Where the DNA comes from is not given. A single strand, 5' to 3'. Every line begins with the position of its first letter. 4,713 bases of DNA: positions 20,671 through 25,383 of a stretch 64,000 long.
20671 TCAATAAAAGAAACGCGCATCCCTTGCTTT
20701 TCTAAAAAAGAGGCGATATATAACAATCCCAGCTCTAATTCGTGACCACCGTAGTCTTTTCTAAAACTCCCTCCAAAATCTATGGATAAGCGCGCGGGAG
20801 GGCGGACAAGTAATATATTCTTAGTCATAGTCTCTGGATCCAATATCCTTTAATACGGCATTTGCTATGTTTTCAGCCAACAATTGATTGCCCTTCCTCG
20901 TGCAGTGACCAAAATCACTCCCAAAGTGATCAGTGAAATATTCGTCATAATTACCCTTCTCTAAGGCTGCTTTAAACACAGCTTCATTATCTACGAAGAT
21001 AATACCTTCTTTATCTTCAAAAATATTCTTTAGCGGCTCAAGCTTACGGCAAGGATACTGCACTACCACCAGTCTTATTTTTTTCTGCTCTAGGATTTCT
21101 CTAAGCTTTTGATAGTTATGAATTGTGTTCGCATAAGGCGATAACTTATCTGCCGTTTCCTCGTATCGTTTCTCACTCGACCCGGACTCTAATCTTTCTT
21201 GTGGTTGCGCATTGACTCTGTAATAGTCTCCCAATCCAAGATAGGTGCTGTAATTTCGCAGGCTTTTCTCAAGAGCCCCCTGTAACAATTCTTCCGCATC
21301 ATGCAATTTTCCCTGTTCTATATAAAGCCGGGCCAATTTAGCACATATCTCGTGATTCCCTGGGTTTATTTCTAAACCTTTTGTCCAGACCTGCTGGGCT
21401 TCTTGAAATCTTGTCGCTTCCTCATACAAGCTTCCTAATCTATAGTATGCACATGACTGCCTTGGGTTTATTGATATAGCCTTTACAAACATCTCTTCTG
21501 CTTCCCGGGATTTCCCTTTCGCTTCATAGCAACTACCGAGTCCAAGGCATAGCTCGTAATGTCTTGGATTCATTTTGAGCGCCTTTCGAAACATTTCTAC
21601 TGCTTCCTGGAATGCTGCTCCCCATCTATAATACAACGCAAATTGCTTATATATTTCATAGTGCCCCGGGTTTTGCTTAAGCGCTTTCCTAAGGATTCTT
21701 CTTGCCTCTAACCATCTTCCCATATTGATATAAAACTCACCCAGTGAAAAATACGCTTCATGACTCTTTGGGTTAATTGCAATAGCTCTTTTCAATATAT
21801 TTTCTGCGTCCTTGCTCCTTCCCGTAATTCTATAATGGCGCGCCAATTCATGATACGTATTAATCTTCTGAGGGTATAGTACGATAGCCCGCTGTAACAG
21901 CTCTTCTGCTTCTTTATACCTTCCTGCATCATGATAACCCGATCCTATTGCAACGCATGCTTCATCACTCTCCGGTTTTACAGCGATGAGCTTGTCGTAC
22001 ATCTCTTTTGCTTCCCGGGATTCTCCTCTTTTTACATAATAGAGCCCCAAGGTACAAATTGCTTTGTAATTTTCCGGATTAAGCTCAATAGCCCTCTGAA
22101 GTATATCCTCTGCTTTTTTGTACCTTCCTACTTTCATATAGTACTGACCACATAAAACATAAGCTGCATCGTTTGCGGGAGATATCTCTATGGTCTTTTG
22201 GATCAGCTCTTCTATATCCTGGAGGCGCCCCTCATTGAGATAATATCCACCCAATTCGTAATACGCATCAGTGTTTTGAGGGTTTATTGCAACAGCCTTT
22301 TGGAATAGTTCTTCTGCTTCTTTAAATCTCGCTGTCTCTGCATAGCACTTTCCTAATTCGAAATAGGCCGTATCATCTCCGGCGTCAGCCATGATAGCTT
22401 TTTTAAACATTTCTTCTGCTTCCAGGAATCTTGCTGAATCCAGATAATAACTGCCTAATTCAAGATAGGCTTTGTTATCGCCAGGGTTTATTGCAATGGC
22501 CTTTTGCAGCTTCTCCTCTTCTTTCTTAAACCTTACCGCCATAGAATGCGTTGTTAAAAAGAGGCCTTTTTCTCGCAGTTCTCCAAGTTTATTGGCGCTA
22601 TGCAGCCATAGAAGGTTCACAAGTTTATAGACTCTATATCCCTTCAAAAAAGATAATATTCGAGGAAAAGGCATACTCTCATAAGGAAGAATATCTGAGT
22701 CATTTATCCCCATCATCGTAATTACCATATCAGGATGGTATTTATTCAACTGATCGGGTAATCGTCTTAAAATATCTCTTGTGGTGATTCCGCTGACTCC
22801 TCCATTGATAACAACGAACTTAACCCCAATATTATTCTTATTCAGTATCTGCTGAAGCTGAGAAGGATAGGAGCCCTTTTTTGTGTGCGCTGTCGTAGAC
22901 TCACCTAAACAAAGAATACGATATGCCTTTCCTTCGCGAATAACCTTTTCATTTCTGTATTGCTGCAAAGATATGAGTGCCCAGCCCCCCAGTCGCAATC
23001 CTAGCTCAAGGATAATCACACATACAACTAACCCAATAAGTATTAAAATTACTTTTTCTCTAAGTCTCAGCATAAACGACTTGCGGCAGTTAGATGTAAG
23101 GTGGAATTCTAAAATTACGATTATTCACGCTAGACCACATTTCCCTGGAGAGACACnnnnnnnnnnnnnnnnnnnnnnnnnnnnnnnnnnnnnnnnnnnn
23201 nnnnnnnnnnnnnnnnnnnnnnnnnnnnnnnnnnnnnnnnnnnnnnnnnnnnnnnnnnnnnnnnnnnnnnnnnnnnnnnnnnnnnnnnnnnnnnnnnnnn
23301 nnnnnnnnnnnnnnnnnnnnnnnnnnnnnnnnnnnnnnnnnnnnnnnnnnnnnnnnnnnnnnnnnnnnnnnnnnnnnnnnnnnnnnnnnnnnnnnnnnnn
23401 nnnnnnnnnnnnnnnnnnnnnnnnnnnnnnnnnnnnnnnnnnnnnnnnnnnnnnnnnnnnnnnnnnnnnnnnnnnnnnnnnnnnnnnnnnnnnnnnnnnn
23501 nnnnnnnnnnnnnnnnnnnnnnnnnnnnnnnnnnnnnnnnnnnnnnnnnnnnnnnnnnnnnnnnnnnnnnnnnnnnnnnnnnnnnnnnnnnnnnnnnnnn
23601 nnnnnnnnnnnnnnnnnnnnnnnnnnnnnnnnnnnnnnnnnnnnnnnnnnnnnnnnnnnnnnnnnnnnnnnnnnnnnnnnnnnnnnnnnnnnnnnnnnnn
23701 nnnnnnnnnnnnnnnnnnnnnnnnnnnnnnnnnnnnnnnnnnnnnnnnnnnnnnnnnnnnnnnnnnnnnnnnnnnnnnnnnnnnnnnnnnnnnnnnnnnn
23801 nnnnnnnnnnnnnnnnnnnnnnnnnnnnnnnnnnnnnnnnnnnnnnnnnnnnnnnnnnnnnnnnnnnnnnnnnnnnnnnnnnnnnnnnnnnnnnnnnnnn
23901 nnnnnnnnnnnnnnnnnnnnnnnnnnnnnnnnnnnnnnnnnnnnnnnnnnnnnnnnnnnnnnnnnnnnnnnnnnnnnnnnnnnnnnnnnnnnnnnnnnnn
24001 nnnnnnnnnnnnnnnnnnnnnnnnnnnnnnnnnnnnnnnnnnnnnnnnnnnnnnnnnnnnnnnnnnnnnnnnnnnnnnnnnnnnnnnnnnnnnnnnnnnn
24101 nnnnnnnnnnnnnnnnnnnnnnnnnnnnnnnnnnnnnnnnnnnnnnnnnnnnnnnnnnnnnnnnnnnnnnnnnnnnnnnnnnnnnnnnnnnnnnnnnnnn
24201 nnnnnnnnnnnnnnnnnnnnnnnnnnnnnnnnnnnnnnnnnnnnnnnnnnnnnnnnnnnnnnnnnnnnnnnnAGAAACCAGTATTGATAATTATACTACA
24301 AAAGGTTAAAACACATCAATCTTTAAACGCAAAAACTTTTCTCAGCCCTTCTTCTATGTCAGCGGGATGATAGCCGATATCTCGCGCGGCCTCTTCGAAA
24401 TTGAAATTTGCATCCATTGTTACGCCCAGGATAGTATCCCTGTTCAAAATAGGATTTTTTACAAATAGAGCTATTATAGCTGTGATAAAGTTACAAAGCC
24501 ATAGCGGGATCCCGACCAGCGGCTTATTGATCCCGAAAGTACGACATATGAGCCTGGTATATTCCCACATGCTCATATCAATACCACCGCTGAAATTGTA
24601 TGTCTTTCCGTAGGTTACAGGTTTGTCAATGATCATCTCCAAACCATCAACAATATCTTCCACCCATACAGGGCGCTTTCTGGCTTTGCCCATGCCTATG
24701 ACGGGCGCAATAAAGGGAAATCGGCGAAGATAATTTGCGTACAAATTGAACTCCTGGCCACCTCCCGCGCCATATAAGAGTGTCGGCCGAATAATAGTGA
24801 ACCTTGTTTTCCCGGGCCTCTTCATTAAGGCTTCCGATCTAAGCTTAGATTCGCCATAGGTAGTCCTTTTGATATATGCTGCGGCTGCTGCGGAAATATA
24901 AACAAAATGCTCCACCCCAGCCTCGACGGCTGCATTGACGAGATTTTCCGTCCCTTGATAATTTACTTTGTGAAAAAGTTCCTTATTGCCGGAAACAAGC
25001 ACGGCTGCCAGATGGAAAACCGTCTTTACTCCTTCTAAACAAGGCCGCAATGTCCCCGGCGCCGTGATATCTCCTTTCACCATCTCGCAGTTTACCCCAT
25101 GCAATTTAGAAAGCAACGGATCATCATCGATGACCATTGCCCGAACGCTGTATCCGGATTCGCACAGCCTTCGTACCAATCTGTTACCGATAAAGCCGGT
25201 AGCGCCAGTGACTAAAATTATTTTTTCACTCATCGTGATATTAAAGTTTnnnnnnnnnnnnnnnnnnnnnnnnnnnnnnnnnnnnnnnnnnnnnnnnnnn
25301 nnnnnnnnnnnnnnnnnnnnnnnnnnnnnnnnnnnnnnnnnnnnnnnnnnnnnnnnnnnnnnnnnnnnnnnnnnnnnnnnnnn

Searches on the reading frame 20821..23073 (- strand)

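Call 54: search_protein_families(library=ncbifam, proteins=[window:20821-23073:-], max_evalue=1e-10)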
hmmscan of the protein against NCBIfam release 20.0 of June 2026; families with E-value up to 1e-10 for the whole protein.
window:20821-23073:- (750 aa): 25 families
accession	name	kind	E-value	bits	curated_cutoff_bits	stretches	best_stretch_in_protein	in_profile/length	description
NF040959.1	MamA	equivalog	3.8e-60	202.8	200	3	403-570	36-203/204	magnetosome protein MamA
TIGR02917.1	PEP_TPR_lipo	equivalog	2e-57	194.8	312.2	2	184-512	347-675/899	XrtA/PEP-CTERM system TPR-repeat protein PrsT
TIGR02521.1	type_IV_pilW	equivalog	1.1e-48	165.8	154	2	438-598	31-193/234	type IV pilus biogenesis/stability protein PilW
TIGR02552.1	LcrH_SycD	equivalog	3.3e-32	111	104.8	0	207-302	25-120/136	SycD/LcrH family type III secretion system chaperone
NF047371.1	FlcA_CTERM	equivalog_domain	1.3e-31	109.8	300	1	188-363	212-419/646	periplasmic flagellar collar protein FlcA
TIGR03939.1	PGA_TPR_OMP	equivalog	7.3e-26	90.6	366.65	0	466-562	389-485/800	poly-beta-1,6 N-acetyl-D-glucosamine export porin PgaA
NF033920.0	C39_PA2778_fam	equivalog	1.5e-25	90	150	0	349-435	169-255/255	PA2778 family cysteine peptidase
NF008391.2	PRK11189.1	equivalog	1.5e-23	83.7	250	0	309-394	72-157/297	lipoprotein NlpI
TIGR00540.1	TPR_hemY_coli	hypoth_equivalog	6.9e-23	81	142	0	446-566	269-385/385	heme biosynthesis-associated TPR protein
NF033762.1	social_mot_Tgl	equivalog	9e-23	80.9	225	0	316-473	45-205/252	social motility TPR repeat lipoprotein Tgl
TIGR00990.1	3a0801s09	subfamily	2.2e-22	79.4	757.25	0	183-295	348-460/615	mitochondrial import receptor subunit TOM70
NF008757.0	PRK11788.1-5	equivalog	1.5e-21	77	363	0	336-506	107-283/388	lipopolysaccharide assembly protein LapB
NF052415.1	T3SS_chap_SctY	equivalog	3.7e-18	66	70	0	241-330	13-105/106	type III secretion apparatus assembly chaperone SctY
NF008756.0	PRK11788.1-4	equivalog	1.4e-17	63.9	474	0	476-614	145-288/389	lipopolysaccharide assembly protein LapB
NF033758.1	gliding_GltE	equivalog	3.2e-17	62.6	225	0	318-502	68-252/411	adventurous gliding motility TPR repeat lipoprotein GltE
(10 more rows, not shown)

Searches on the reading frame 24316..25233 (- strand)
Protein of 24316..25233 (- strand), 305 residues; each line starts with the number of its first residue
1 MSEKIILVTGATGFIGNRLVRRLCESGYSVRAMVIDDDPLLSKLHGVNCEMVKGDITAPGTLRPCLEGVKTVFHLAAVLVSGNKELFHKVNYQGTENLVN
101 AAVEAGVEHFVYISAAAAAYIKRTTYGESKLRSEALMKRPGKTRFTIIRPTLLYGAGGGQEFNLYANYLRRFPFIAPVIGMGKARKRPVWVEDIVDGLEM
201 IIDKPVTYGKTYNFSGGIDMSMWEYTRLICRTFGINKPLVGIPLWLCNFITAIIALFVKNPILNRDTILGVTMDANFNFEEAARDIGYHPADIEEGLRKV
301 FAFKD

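Call 54: search_protein_families(library=ncbifam, proteins=[window:24316-25233:-], max_evalue=1e-10)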
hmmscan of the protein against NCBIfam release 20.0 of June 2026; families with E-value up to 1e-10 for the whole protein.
window:24316-25233:- (305 aa): 10 families
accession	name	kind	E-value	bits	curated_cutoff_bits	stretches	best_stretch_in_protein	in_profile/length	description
TIGR03466.1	HpnA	hypoth_equivalog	5.3e-31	107.7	367.65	1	6-122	3-120/327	hopanoid-associated sugar epimerase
NF042422.1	oxyalk_red_OleD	equivalog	2.7e-19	69.7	580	1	6-119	3-114/329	2-alkyl-3-oxoalkanoate reductase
NF042423.1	oxyalk_red_Shew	equivalog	3.9e-19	68.9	580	1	5-120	10-123/331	2-alkyl-3-oxoalkanoate reductase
TIGR04180.1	EDH_00030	hypoth_equivalog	1.9e-17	63.3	475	1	6-116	1-122/297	NAD-dependent 4,6-dehydratase LegB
NF052578.1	StrlDmthSdmBMthl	equivalog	1.7e-15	57.6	600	1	6-121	3-119/328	sterol demethylase protein SdmB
NF005539.0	PRK07201.1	equivalog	8.2e-14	51.2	549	1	7-237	4-270/657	SDR family oxidoreductase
TIGR02197.1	heptose_epim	equivalog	2.1e-11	43.5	274.6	1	6-121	1-119/316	ADP-glyceromanno-heptose 6-epimerase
NF041293.1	G6PDh_Azf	equivalog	2.7e-11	43.4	400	1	4-120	3-120/252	NAD-dependent glucose-6-phosphate dehydrogenase Azf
TIGR01214.1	rmlD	equivalog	4.8e-11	42.3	224.05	0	6-235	2-228/285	dTDP-4-dehydrorhamnose reductase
NF043036.1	ErythonDh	equivalog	8.5e-11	41.6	325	0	6-117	3-127/321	D-erythronate dehydrogenase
